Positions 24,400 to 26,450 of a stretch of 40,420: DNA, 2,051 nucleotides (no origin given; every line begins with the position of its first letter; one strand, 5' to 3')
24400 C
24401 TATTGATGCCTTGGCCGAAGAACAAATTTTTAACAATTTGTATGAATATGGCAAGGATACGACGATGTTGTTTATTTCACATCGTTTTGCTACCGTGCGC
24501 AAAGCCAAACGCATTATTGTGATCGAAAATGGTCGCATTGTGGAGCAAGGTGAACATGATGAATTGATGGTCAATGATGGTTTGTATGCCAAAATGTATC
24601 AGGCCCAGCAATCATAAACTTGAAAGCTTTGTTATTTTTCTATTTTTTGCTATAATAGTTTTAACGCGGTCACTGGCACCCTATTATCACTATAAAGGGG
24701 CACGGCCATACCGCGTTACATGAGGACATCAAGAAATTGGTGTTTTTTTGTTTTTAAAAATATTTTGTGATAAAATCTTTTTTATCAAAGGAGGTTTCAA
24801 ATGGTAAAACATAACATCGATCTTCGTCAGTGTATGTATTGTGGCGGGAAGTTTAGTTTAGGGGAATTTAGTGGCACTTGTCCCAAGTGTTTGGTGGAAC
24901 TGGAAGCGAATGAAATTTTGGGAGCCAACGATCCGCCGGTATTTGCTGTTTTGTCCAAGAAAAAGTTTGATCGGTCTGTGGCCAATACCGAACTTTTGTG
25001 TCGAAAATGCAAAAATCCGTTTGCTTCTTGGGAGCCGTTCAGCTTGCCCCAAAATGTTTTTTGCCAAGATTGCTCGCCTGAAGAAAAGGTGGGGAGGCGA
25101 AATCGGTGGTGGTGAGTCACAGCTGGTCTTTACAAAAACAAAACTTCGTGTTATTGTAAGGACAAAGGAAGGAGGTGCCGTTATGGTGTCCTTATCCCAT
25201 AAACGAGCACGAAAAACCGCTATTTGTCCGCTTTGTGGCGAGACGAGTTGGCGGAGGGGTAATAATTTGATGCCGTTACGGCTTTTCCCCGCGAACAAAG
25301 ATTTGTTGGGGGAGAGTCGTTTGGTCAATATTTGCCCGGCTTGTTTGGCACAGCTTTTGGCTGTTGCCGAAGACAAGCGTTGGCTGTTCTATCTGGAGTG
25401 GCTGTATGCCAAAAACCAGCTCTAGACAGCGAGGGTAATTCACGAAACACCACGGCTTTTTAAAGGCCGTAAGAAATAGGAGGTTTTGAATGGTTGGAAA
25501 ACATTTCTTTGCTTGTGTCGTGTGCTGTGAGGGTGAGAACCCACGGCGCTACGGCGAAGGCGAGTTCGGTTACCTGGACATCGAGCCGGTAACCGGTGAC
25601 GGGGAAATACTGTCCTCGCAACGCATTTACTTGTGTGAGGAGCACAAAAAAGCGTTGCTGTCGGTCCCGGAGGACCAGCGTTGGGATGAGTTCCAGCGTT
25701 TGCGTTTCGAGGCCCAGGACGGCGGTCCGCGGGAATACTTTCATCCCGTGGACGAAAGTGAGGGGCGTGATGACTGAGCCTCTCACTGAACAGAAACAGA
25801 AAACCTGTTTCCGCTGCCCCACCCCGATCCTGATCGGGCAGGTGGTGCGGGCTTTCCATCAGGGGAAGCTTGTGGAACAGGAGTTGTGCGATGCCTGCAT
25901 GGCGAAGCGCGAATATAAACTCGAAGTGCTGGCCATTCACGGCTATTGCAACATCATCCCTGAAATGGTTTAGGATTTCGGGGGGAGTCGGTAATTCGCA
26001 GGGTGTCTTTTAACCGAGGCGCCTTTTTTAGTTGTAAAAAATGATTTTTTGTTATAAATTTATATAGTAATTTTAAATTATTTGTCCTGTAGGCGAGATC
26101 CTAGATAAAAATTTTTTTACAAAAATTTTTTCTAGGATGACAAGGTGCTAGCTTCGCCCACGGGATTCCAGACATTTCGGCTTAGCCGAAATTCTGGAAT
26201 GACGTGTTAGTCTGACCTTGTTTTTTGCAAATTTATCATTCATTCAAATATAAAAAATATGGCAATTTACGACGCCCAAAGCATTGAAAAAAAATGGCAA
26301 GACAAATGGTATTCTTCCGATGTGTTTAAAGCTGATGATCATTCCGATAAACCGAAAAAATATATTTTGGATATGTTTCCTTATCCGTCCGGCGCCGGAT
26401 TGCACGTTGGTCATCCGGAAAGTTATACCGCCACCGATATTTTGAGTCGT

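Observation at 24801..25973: Tandem array of four small CxxC zinc-ribbon ORFs in a G+C-rich island, an uncharacterised gene set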

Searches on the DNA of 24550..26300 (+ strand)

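Call 8: search_rna_families(source=window, start=24550, end=26300, threshold=evalue, max_evalue=10)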
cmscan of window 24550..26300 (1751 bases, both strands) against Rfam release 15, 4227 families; matches with E-value up to 10: 8.
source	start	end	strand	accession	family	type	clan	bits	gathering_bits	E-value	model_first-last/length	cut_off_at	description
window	26098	26138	-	RF03912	mir-4659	Gene; miRNA;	-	22.9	92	0.12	17-57/73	no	mir-4659 microRNA precursor family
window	26098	26138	+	RF03912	mir-4659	Gene; miRNA;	-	22.8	92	0.13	17-57/73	no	mir-4659 microRNA precursor family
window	25709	25773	+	RF01537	TB11Cs2H1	Gene; snRNA; snoRNA; HACA-box;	-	19.6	40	0.73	1-70/70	no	Trypanosomatid snoRNA TB11Cs2H1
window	26095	26141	-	RF02689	hilD_3p_UTR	Cis-reg;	-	16.9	74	1.2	15-61/310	no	hilD 3'UTR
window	25143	25248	+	RF00416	SNORA43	Gene; snRNA; snoRNA; HACA-box;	CL00029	16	80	3.7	1-138/138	no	Small nucleolar RNA SNORA43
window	25747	25791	+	RF01144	sR17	Gene; snRNA; snoRNA; CD-box;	-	15.8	36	1.1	1-55/55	no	Small nucleolar RNA sR17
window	25276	25321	+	RF01238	snR70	Gene; snRNA; snoRNA; CD-box;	CL00059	15.6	55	6.1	66-109/165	no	Small nucleolar RNA snR70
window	24723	24885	+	RF01295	SCARNA7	Gene; snRNA; snoRNA; scaRNA;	-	9.9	65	9.5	1-330/330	no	Small Cajal body-specific RNA 7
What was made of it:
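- On Rfam structured RNA families: With permissive filters only chance-level eukaryotic snoRNA/miRNA hits appear, with E of 0.12 or more and far below gathering score (call 8).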

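Call 97: search_dna_similar(query=window:25100-25990:+, collection=plasmids, mode=distant, max_evalue=0.001, max_rows=5)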
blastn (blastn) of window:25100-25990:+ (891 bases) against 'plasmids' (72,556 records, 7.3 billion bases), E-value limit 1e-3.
No match.

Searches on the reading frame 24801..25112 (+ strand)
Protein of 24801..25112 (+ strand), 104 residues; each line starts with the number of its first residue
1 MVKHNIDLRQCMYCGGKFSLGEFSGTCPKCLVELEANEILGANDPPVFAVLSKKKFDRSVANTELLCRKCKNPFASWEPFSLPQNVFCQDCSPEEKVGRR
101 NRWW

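Call 10: search_protein_families(library=pfam, proteins=[window:24801-25112:+], max_evalue=10)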
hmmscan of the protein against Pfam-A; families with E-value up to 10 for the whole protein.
window:24801-25112:+ (104 aa): 13 families
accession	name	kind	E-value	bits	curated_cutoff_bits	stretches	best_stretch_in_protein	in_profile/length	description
PF07191.17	Zn_ribbon_6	-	0.0014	19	25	2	9-42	17-47/67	Double zinc ribbon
PF01155.25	HypA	-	0.0058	17.1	28.9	2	52-94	58-95/112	Hydrogenase/urease nickel incorporation, metallochaperone, hypA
PF18912.6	DZR_2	-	0.032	14.5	27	2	9-34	8-31/56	Double zinc ribbon domain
PF08881.15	CVNH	-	0.06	14.5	24.5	1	4-51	32-75/102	CVNH domain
PF00412.28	LIM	-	0.27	11.9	22.9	1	65-92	27-54/58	LIM domain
PF13453.11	Zn_ribbon_TFIIB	-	0.29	11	22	2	4-18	15-29/41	Transcription factor zinc-finger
PF23550.1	zf_Tbcl_Rhp7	-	0.3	11.1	27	1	60-71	23-34/39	DNA repair protein rhp7 treble clef domain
PF14634.12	zf-RING_5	-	0.62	10.5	27.9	1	67-96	2-33/43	zinc-RING finger domain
PF01363.27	FYVE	-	0.8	10.3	27.8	0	7-30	7-30/67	FYVE zinc finger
PF09723.15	Zn_ribbon_8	-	0.87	10.1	34.4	1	67-92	8-34/41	Zinc ribbon domain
PF23108.1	Zf-C2H2_ZNF451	-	1.9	8.8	29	1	15-38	25-47/57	Two consecutive Zinc fingers C2H2 type, ZNF451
PF23455.1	DUF7129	-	4.9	7.4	30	1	11-30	14-33/45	Domain of unknown function (DUF7129)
PF18439.7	zf_UBZ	-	8.1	6.7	25.6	0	65-78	3-16/32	Ubiquitin-Binding Zinc Finger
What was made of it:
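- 24801..25115 (+): Z1: 104-aa protein with two CxxC...CxxC pairs (double zinc ribbon-like) and a C-terminal RNRWW; SD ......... Pfam Zn_ribbon_6 scores 19 bits against a cut-off of 25 (call 10).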

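Call 11: search_protein_families(library=phrogs, proteins=[window:24801-25112:+], max_evalue=10)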
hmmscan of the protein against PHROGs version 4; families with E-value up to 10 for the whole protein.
window:24801-25112:+ (104 aa): 10 families
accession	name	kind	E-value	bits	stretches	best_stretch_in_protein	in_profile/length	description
phrog_1271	-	DNA, RNA and nucleotide metabolism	0.0098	16.3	1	10-92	157-201/361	HNH endonuclease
phrog_4852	-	unknown function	0.028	15.1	1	10-59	15-63/194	-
phrog_10675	-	unknown function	0.12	13.7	1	25-76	6-43/98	-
phrog_20891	-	DNA, RNA and nucleotide metabolism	0.25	12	1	9-44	27-61/219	HNH endonuclease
phrog_6832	-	unknown function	0.28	11.7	1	58-73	11-26/58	-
phrog_13335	-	unknown function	0.87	10.8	1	8-32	57-82/99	-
phrog_6586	-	unknown function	1.3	9.9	1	10-36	5-29/129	-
phrog_13972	-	DNA, RNA and nucleotide metabolism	1.6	10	0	63-91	38-66/75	DNA ligase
phrog_2308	-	unknown function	1.9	9.5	1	54-88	91-121/138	-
phrog_22123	-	unknown function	2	9.7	1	10-28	3-21/40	-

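Call 12: search_protein_families(library=ncbifam, proteins=[window:24801-25112:+], max_evalue=10)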
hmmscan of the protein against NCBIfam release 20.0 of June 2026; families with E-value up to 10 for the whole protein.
window:24801-25112:+ (104 aa): 4 families
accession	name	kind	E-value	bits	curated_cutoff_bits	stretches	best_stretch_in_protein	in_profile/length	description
NF038384.1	zinc_YnfU_fam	subfamily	0.33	10.6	36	1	52-75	26-49/52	YnfU family zinc-binding protein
TIGR04104.1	cxxc_20_cxxc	subfamily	0.42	11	45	1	67-104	3-44/93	TIGR04104 family putative zinc finger protein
TIGR02605.1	CxxC_CxxC_SSSS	subfamily_domain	0.57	10.3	31.3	1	67-93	8-34/52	FmdB family zinc ribbon protein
NF041915.1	HVO_2901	equivalog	1.1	9.2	80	1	56-75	11-26/55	HVO_2901 family zinc finger protein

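Call 15: find_encoding_contigs(protein=window:24801-25112:+, flank=10000, max_places=10)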
Protein window:24801-25112:+ (104 aa): 3 contigs read that carry it; 2 places shown.
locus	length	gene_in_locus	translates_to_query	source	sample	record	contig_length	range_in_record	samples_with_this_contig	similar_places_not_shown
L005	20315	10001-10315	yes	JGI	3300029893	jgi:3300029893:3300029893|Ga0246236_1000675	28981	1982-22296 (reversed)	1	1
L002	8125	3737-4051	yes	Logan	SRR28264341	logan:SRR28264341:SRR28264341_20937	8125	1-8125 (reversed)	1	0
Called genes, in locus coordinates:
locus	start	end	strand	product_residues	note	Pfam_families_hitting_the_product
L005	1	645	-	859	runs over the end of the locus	PF02463:SMC_N, PF13175:AAA_15 (weak), PF13304:AAA_21, PF13476:AAA_23, PF13555:AAA_29 (weak), PF06470:SMC_hinge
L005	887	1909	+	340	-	PF00154:RecA_N, PF06745:ATPase (faint), PF08423:Rad51, PF13481:AAA_25 (faint), PF27531:MT3502_N (weak), PF01637:ATPase_2 (weak), PF21096:RecA_C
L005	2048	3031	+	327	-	PF00145:DNA_methylase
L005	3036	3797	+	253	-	PF11463:R-HINP1I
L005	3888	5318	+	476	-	PF01406:tRNA-synt_1e, PF01921:tRNA-synt_1f (faint), PF00133:tRNA-synt_1 (faint), PF09334:tRNA-synt_1g (faint), PF09190:DALR_2 (faint)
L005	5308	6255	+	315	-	PF01207:Dus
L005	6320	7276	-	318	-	PF01544:CorA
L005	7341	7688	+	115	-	PF01050:MannoseP_isomer, PF07883:Cupin_2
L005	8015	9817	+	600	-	PF13304:AAA_21 (faint), PF00005:ABC_tran, PF02463:SMC_N (faint)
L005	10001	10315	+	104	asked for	-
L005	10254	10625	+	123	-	-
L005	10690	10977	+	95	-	-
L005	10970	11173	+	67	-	-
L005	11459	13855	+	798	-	PF00133:tRNA-synt_1, PF01406:tRNA-synt_1e (faint), PF09334:tRNA-synt_1g, PF13603:tRNA-synt_1_2, PF00133:tRNA-synt_1, PF08264:Anticodon_1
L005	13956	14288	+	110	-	-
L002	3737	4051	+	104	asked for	-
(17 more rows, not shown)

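Call 21: find_homologous_proteins(query=window:24801-25112:+, max_evalue=0.1)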
Query window:24801-25112:+ (104 aa): 3 proteins with E <= 0.1 among 4 candidates.
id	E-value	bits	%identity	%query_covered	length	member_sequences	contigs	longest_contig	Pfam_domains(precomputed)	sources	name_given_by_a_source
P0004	1.8e-57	210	83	100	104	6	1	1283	-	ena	-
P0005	5.9e-48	180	71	100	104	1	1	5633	-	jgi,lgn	jgi:predicted amidophosphoribosyltransferase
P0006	1.0e-44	169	77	89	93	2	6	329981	-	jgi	jgi:hypothetical protein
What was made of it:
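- Closest known: Double zinc ribbon domains. Same: JGI named one Z1 homolog 'predicted amidophosphoribosyltransferase' (call 21), probably (my inference) because ComF-type proteins start with such a ribbon.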

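Call 22: find_encoding_contigs(protein=P0006, flank=10000, max_places=8)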
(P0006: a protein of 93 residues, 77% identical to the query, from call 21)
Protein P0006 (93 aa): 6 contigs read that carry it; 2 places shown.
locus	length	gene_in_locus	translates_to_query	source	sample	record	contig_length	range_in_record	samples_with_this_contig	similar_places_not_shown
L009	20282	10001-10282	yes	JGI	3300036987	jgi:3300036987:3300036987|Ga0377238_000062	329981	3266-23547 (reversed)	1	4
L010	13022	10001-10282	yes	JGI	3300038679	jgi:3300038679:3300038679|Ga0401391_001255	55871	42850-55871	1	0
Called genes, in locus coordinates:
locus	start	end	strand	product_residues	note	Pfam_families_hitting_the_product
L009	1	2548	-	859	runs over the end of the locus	PF02463:SMC_N, PF13175:AAA_15, PF13304:AAA_21, PF13476:AAA_23, PF13555:AAA_29 (weak), PF06470:SMC_hinge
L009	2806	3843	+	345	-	PF00154:RecA_N, PF08423:Rad51, PF06745:ATPase (faint), PF27531:MT3502_N (weak), PF01637:ATPase_2 (weak), PF21096:RecA_C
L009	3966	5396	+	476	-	PF01406:tRNA-synt_1e, PF01921:tRNA-synt_1f (faint), PF09334:tRNA-synt_1g (faint), PF09190:DALR_2 (faint)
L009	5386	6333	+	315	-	PF01207:Dus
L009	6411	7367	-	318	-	PF01544:CorA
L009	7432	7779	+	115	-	PF01050:MannoseP_isomer, PF07883:Cupin_2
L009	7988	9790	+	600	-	PF13304:AAA_21 (faint), PF00005:ABC_tran, PF02463:SMC_N (faint)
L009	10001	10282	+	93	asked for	-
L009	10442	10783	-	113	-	-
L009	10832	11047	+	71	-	-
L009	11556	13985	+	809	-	PF00133:tRNA-synt_1, PF01406:tRNA-synt_1e (faint), PF09334:tRNA-synt_1g, PF13603:tRNA-synt_1_2, PF00133:tRNA-synt_1, PF08264:Anticodon_1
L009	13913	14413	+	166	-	-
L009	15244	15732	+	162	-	PF00583:Acetyltransf_1, PF13673:Acetyltransf_10, PF13508:Acetyltransf_7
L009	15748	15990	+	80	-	PF26604:CBU_0592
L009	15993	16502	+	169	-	PF13302:Acetyltransf_3, PF13523:Acetyltransf_8 (faint), PF13420:Acetyltransf_4, PF00583:Acetyltransf_1, PF13508:Acetyltransf_7 (weak)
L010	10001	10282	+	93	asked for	-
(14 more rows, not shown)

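Call 23: find_encoding_contigs(protein=P0004, flank=10000, max_places=8)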
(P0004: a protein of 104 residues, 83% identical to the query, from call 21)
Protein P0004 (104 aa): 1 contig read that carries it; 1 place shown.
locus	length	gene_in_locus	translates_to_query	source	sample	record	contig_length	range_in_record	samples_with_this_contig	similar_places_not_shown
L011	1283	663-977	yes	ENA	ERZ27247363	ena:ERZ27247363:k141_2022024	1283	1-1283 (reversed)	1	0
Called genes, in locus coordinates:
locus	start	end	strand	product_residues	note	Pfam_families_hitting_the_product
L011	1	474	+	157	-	?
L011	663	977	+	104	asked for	-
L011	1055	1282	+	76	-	?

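Call 28: find_related_loci(query=A1, collection=genome_contigs, flank=6000)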
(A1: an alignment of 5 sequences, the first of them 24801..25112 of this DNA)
Query A1 (104 aa) in genome_contigs; peptide patterns used: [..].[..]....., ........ (x = any residue, [..] = any of these).
69 stretches matched a pattern; 1 encode a relative of the query (tblastn E <= 1e-3); 1 distinct loci.
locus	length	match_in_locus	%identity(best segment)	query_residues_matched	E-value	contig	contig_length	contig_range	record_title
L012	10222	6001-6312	87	1-104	2e-63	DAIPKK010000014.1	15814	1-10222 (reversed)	MAG TPA_asm: Patescibacteria group bacterium isolate CTOTU18523 NODE_3647_length_15814_cov_7.245511, whole genome shotgu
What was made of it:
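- One species in GTDB, named only 'Patescibacteria group bacterium' (call 28).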

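Call 30: find_related_loci(query=A1, collection=metagenome_contigs, flank=4000)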
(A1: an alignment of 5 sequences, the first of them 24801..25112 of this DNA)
Query A1 (104 aa) in metagenome_contigs; peptide patterns used: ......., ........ (x = any residue, [..] = any of these).
148 stretches matched a pattern; 3 encode a relative of the query (tblastn E <= 1e-3); 3 distinct loci.
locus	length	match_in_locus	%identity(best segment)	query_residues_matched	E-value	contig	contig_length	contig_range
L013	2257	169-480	97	1-104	4e-69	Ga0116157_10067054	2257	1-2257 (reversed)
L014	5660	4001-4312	97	1-104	5e-68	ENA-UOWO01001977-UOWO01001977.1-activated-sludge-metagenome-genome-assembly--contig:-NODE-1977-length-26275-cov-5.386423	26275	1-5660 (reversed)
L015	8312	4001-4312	87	1-104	3e-63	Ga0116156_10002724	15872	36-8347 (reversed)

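Call 48: search_solved_structures(query=A1, max_evalue=10, show_alignments=2)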
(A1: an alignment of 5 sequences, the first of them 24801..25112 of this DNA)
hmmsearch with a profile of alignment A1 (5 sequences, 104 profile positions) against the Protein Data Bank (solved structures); distinct sequences matched with E-value up to 10: 5.
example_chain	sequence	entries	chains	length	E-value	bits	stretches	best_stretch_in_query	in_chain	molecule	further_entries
2ful_A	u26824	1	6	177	0.13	15.9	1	25-81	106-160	Eukaryotic translation initiation factor 5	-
6zu9_m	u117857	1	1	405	0.16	15.6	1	26-80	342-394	Eukaryotic translation initiation factor 5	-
6fyx_m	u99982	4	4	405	0.17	15.6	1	26-80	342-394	Eukaryotic translation initiation factor 5 | TIF5 isoform 1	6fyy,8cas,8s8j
9f79_A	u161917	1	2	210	0.17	15.5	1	26-81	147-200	Eukaryotic translation initiation factor 5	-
6knb_B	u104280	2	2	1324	1.2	12.8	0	10-35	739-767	DNA polymerase D DP2 (DNA polymerase II large) subunit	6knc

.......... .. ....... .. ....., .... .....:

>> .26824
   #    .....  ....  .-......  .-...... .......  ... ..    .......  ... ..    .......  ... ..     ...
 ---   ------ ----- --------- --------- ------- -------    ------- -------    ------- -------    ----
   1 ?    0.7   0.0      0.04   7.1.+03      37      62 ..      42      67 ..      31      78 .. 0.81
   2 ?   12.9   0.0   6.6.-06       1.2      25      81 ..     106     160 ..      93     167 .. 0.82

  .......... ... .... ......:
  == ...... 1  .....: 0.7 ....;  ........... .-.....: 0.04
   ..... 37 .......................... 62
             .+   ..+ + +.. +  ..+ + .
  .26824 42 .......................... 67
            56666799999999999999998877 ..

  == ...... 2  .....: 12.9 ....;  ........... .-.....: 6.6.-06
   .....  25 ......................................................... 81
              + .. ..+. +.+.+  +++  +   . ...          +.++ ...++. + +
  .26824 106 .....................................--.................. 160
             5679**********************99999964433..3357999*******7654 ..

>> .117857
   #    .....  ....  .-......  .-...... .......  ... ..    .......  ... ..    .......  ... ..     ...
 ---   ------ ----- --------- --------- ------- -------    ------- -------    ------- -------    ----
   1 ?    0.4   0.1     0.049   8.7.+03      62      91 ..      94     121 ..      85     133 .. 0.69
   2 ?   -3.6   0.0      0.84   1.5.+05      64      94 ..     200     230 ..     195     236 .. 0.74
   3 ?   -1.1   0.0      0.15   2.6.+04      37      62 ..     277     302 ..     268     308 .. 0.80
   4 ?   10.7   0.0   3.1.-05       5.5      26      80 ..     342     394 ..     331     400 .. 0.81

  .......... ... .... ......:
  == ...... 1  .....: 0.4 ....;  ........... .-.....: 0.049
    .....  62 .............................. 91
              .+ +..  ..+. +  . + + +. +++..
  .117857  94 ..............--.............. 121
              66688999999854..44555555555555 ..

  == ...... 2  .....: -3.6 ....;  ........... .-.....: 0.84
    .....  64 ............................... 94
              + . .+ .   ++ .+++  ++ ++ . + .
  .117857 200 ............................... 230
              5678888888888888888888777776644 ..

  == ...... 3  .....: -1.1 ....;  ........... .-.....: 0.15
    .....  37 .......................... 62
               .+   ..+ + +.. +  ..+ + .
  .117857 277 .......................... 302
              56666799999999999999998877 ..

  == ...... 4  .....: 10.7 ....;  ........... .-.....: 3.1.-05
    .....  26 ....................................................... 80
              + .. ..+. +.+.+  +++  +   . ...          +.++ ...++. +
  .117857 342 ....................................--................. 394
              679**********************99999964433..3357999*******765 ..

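Call 66: search_protein_families(library=padloc, proteins=[window:24801-25112:+, L012:6384-6689:+, L012:6703-6993:+, L012:6989-7195:+, L014:4383-4640:+], max_evalue=1)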
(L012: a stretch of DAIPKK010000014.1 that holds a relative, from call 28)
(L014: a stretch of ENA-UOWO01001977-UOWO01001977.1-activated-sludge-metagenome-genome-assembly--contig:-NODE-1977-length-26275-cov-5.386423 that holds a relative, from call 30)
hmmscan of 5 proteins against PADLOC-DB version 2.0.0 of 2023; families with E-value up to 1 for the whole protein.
window:24801-25112:+ (104 aa): 0 families

L012:6384-6689:+ (102 aa): 1 family
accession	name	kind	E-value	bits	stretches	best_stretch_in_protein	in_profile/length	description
PDLC01721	typeIV_Cas8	-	0.014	13.1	1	7-59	14-68/227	Csf1_0_IV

L012:6703-6993:+ (97 aa): 0 families

L012:6989-7195:+ (69 aa): 0 families

L014:4383-4640:+ (86 aa): 0 families

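Call 77: predict_structure(alignment_id=A8)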
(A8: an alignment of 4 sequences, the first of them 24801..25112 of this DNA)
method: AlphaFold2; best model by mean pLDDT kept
length: 104 residues; sequences in the alignment: 4
mean_pLDDT: 58.6   pTM: 0.39
mean pLDDT of the five models: 58.6, 55.5, 52.4, 33.3, 31.7
residues with pLDDT >= 90: 0; 70-90: 27; 50-70: 51; < 50: 26
segments of 3 or more residues with pLDDT < 50: 1-4, 46-56, 94-104
pLDDT, mean of each block of 10 residues (from residue 1): 60 72 78 71 52 46 58 59 56 43 35
secondary structure, 60 per line:
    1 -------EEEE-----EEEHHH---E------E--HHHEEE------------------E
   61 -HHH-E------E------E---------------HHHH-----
elements in order: E8-11 E17-19 E39-41 H96-99
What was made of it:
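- Tried and rejected: The Z1 model (pLDDT 58.6) was too poor to search (call 77).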

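Call 96: search_dna_similar(query=window:24801-25112:+, collection=phages, mode=protein, max_evalue=0.1, max_rows=5)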
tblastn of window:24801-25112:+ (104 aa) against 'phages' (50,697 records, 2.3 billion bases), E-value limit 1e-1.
No match.
